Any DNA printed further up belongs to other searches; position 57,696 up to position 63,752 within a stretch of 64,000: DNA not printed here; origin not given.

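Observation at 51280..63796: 12.5-kb operon linking a giant envelope protein to MinD and three coiled-coil proteins: possible uncharacterised envelope-cytoskeleton apparatus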

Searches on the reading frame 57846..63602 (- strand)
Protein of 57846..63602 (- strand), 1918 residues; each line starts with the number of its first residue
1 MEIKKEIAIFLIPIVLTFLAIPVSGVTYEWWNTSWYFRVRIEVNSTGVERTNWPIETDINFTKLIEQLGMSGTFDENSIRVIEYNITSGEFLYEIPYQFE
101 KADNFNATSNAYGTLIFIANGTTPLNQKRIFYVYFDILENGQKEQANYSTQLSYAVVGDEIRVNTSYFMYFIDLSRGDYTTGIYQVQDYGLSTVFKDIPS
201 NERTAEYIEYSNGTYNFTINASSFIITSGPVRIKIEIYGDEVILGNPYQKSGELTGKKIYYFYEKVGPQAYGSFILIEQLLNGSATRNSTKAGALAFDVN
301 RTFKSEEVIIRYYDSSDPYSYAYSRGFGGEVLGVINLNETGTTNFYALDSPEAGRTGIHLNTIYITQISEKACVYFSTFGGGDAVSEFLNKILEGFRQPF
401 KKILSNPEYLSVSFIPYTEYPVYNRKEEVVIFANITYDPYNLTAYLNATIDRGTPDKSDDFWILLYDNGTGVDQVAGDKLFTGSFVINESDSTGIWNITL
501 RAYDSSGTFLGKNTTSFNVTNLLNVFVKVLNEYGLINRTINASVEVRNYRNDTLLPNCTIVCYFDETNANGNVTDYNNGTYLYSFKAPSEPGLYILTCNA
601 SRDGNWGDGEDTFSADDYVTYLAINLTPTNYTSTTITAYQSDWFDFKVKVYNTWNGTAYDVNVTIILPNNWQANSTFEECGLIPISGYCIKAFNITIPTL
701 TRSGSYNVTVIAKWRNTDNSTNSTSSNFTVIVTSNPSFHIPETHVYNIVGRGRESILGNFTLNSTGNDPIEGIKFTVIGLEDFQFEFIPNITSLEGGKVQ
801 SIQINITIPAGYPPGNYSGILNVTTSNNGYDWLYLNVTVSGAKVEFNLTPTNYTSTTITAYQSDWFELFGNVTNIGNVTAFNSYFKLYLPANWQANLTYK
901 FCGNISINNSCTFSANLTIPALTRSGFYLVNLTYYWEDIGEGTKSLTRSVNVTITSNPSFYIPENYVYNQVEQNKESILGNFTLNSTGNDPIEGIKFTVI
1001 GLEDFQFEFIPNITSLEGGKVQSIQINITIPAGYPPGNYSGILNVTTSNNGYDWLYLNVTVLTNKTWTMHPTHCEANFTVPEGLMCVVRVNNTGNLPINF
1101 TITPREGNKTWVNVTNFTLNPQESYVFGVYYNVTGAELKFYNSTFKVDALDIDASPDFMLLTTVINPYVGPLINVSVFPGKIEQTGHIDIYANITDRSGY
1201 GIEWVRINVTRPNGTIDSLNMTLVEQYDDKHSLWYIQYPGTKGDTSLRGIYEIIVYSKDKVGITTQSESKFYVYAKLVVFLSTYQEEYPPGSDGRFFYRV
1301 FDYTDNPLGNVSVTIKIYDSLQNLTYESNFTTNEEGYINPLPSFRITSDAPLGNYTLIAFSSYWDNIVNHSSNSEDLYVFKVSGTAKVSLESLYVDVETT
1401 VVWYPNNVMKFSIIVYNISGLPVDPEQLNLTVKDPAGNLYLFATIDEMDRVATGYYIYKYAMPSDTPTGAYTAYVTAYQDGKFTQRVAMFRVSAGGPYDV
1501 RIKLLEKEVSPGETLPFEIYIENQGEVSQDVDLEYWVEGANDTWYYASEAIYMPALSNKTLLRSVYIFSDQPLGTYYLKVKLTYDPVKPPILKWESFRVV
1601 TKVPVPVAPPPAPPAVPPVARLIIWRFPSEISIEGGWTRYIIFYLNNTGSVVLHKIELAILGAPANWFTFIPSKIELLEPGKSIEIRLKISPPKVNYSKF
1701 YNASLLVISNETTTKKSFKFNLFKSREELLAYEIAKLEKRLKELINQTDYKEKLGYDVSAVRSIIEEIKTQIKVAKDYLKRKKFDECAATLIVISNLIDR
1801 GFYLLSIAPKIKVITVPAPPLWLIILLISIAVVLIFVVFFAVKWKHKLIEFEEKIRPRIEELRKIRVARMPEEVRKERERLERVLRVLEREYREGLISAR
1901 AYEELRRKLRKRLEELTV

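Call 4: search_protein_families(library=pfam, proteins=[window:57846-63602:-], max_evalue=0.1)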
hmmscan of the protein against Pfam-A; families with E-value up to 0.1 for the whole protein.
window:57846-63602:- (1918 aa): 9 families
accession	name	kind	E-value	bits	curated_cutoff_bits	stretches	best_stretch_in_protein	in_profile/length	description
PF10633.15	NPCBM_assoc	-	9.9e-21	74.2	24.4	3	646-714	9-77/78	NPCBM-associated, NEW3 domain of alpha-galactosidase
PF01835.25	MG2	-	1e-14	55.1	32.8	2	1280-1359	3-80/96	MG2 domain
PF22680.2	Glyco_hydro_123_N_2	-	2.3e-05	24.7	27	0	793-824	110-141/142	Glycoside hydrolase 123 N-terminal domain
PF15418.12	DUF4625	-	8e-05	23.4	27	0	1005-1046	74-115/131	Domain of unknown function (DUF4625)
PF17789.7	MG4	-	0.00078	20.1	24.7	0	1300-1338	22-56/95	Macroglobulin domain MG4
PF19543.5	GH123_N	-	0.0015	16.9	22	0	791-843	257-309/969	Glycoside hydrolase 123, N-terminal domain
PF25814.1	fn3_SORL1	-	0.0034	17.8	27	1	1106-1176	12-83/90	SORL1-like, fn3 domain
PF09134.16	Invasin_D3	-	0.0052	17.7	33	0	544-598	26-80/98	Invasin, domain 3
PF02221.20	E1_DerP2_DerF2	-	0.011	16.5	22.7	0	795-828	88-121/133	ML domain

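Call 5: search_protein_families(library=ncbifam, proteins=[window:57846-63602:-], max_evalue=0.1)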
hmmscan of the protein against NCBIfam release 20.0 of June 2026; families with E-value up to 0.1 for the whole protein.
window:57846-63602:- (1918 aa): 3 families
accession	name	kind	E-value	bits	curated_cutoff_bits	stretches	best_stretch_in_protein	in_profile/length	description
NF041940.1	choice_anch_X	domain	0.0036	17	25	1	464-489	2-27/37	choice-of-anchor X domain-containing protein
NF046073.1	UpsA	equivalog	0.034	14.3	130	1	1639-1716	56-126/136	pilin subunit UpsA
TIGR03437.1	Soli_cterm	paralog_domain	0.086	12.6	29.05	0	802-823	191-212/225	Solibacter uncharacterized C-terminal domain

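Call 39: find_encoding_contigs(protein=window:57846-63602:-, flank=10000, max_places=3)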
Protein window:57846-63602:- (1918 aa): no gene with exactly this product is on record in the collection.
